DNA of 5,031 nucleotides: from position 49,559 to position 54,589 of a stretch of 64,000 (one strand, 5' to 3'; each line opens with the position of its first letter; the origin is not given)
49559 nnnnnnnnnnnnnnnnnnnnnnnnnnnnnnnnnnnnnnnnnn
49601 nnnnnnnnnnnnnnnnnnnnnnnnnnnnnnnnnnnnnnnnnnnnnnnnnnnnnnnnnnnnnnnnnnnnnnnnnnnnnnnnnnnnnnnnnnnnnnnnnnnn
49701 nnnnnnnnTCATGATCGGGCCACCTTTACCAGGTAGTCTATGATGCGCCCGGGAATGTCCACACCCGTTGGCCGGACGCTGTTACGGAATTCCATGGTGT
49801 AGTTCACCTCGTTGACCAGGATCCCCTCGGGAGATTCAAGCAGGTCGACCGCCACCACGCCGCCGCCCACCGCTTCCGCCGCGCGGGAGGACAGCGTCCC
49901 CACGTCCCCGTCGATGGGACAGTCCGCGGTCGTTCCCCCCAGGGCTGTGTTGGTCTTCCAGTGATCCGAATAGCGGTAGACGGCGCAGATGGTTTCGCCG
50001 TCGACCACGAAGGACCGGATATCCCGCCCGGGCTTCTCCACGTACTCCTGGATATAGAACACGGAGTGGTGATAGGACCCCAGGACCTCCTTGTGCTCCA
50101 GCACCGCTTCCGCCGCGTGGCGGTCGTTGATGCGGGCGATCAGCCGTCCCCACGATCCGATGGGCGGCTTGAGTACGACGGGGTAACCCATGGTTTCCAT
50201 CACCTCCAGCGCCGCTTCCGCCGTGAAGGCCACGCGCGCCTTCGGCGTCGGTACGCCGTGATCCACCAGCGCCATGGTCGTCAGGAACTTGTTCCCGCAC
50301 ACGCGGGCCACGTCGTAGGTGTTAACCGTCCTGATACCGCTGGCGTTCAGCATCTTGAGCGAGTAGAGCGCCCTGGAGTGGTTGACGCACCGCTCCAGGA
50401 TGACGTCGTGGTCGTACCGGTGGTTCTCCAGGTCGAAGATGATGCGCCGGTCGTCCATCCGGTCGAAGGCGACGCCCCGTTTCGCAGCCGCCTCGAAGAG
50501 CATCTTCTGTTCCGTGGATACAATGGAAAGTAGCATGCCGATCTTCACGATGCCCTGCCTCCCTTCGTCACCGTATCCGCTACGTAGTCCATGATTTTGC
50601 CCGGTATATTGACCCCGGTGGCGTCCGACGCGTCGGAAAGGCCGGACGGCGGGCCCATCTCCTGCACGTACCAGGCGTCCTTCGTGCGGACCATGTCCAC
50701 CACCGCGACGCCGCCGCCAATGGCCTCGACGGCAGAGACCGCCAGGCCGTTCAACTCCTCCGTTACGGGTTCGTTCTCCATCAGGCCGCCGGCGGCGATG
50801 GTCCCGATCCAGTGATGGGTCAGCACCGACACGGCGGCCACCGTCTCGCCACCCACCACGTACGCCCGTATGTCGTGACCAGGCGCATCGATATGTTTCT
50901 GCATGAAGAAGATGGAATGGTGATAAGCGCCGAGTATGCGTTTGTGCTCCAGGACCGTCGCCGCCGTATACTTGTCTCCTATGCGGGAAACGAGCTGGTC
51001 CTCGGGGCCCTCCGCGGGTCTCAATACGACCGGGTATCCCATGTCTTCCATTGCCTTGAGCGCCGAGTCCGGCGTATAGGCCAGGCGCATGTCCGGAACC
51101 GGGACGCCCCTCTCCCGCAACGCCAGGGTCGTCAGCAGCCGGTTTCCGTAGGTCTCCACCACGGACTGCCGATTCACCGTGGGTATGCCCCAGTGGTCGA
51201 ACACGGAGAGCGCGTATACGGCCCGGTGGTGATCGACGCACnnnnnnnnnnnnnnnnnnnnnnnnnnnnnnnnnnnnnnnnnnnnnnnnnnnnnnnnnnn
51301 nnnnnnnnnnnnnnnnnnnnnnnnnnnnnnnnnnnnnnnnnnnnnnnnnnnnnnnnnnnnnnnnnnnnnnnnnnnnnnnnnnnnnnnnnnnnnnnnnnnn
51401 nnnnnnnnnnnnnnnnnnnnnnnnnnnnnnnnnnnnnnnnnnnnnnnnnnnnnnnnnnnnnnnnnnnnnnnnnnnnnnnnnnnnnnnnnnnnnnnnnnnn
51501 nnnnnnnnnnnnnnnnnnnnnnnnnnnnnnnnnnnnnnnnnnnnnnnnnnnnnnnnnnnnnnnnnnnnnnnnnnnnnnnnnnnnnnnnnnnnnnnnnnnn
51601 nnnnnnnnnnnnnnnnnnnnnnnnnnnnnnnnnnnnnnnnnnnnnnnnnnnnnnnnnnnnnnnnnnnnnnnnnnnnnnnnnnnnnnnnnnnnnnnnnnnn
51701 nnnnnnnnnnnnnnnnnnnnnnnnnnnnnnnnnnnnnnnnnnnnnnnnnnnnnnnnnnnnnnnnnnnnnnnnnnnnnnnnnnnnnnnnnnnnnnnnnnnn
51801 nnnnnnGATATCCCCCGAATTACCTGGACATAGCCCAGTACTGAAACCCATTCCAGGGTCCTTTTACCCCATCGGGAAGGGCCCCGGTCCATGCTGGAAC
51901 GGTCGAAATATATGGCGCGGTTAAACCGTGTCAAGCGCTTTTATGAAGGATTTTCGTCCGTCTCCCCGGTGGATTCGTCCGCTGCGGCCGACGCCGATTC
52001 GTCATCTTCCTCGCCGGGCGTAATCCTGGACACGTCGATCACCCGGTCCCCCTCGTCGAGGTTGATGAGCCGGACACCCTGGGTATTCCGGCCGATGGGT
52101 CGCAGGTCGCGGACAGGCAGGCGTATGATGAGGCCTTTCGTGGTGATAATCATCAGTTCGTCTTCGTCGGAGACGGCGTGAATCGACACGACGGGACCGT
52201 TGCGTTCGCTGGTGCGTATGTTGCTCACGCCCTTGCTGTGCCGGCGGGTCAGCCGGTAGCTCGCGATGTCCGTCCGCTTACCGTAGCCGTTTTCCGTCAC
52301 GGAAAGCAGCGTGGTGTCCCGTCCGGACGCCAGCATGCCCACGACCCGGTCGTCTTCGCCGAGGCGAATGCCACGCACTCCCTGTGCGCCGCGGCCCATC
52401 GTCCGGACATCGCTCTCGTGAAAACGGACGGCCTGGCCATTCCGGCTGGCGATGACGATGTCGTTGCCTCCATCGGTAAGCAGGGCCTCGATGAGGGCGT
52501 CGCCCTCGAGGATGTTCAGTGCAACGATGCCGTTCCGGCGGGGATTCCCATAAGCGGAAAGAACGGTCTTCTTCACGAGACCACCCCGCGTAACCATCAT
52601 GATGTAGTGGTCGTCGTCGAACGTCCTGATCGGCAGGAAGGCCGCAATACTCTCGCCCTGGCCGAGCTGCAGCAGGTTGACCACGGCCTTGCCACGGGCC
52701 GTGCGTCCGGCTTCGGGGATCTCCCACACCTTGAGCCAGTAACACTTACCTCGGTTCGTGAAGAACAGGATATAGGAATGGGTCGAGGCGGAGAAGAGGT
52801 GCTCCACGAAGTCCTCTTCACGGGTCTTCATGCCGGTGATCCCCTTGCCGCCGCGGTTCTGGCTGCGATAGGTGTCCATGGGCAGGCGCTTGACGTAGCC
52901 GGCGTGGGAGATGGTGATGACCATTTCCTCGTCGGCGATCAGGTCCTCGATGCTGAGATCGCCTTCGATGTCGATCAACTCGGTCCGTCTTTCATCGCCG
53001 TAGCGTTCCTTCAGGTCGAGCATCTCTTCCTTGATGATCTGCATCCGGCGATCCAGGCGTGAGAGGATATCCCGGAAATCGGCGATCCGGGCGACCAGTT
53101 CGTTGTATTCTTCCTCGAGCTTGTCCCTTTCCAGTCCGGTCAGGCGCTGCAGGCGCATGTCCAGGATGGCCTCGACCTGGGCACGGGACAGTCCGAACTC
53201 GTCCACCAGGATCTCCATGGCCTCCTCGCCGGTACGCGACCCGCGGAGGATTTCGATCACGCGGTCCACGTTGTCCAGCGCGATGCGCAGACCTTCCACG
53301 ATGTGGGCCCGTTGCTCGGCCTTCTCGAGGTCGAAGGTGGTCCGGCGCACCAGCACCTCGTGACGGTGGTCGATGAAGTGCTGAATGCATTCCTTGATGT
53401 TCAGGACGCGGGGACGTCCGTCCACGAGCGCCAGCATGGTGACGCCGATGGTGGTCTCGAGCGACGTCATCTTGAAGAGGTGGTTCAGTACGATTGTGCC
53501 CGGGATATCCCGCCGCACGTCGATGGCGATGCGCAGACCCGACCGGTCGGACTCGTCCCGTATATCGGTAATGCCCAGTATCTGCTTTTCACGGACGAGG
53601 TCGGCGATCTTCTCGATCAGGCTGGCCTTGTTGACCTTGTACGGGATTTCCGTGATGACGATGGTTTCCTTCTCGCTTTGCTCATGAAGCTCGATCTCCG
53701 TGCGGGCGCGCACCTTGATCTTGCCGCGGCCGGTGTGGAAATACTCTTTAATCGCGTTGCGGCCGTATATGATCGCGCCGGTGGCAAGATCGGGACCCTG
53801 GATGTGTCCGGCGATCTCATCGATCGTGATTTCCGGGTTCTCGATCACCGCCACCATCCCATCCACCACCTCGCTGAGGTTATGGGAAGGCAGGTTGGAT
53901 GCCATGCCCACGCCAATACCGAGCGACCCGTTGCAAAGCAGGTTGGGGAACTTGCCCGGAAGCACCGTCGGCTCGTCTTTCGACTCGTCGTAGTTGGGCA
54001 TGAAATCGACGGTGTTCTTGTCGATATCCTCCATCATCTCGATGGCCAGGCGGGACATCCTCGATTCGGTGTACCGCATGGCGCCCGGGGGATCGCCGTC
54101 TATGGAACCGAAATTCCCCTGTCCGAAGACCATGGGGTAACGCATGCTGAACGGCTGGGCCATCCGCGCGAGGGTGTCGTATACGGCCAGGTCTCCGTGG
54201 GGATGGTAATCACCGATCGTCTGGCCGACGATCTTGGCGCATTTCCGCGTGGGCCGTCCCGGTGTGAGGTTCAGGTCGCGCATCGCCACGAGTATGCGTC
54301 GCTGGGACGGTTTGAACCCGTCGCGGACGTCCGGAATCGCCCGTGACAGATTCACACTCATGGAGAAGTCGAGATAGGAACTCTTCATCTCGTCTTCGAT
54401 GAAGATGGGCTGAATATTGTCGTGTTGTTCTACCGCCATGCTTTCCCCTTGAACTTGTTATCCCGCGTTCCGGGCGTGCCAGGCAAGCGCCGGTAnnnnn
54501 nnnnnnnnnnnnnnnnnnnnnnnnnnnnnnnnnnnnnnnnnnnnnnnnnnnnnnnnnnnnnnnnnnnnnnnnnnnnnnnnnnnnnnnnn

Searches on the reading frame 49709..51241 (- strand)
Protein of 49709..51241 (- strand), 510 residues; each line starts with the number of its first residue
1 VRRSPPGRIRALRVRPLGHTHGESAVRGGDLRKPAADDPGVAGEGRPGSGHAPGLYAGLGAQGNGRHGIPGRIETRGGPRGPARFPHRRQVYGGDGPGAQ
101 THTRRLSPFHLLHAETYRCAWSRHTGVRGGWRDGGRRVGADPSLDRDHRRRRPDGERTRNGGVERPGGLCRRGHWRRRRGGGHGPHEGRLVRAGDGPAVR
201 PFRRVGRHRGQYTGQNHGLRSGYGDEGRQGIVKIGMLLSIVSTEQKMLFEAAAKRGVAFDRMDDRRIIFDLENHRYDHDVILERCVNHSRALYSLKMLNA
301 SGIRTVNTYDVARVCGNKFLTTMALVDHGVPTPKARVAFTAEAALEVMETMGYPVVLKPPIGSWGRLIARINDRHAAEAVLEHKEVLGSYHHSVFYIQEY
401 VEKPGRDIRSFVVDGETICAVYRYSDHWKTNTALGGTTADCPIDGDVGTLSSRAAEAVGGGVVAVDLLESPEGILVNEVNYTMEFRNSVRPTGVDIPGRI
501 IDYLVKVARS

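Call 8: search_protein_families(library=pfam, proteins=[window:49709-51241:-], max_evalue=0.001)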
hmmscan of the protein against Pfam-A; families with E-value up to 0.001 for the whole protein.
window:49709-51241:- (510 aa): 5 families
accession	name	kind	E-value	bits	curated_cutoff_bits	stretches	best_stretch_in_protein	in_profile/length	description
PF08443.16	RimK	-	5.9e-22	78.6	21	1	317-504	3-188/188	RimK-like ATP-grasp domain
PF22626.3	LysX_preATP_grasp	-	2e-19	70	27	1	234-314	1-84/84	LysX preATP-grasp domain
PF02222.28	ATP-grasp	-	4.7e-05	23.6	27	1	325-479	3-159/179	ATP-grasp domain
PF02655.19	ATP-grasp_3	-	4.8e-05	23.9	23.2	1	315-480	1-154/160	ATP-grasp domain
PF13549.11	ATP-grasp_5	-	0.00028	20.8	27.6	1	325-358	19-52/221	ATP-grasp domain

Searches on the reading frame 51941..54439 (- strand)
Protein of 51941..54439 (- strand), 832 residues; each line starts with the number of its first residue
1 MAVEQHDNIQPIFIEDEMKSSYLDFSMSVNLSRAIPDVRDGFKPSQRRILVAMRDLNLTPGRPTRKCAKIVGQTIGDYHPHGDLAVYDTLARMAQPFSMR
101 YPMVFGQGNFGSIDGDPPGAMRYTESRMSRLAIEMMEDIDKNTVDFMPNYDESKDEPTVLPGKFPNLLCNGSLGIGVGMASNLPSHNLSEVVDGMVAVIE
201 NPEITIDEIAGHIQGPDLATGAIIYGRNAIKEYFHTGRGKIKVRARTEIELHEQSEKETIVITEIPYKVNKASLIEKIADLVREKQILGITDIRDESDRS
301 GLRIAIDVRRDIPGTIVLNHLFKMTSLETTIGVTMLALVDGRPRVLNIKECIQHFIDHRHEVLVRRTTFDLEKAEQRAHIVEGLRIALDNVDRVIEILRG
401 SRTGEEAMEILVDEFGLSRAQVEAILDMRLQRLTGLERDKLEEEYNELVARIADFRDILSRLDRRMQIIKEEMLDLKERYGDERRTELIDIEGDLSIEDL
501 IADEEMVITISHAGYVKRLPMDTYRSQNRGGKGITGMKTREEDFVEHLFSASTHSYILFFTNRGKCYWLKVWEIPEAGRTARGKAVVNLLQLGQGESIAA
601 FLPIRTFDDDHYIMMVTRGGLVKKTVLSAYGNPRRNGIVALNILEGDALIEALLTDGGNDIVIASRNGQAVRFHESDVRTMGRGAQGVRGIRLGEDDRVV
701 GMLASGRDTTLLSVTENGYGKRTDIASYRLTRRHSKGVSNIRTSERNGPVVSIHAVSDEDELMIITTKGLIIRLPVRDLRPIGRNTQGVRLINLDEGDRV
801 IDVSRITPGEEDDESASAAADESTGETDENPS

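Call 8: search_protein_families(library=pfam, proteins=[window:51941-54439:-], max_evalue=0.001)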
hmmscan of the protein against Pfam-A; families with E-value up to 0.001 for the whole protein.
window:51941-54439:- (832 aa): 2 families
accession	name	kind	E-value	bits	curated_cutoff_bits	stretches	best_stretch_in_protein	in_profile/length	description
PF00521.26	DNA_topoisoIV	-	6.7e-155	516.6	31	1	33-473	1-431/432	DNA gyrase/topoisomerase IV, subunit A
PF03989.18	DNA_gyraseA_C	-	3.4e-80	263.7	27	6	760-806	1-47/48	DNA gyrase C-terminal domain, beta-propeller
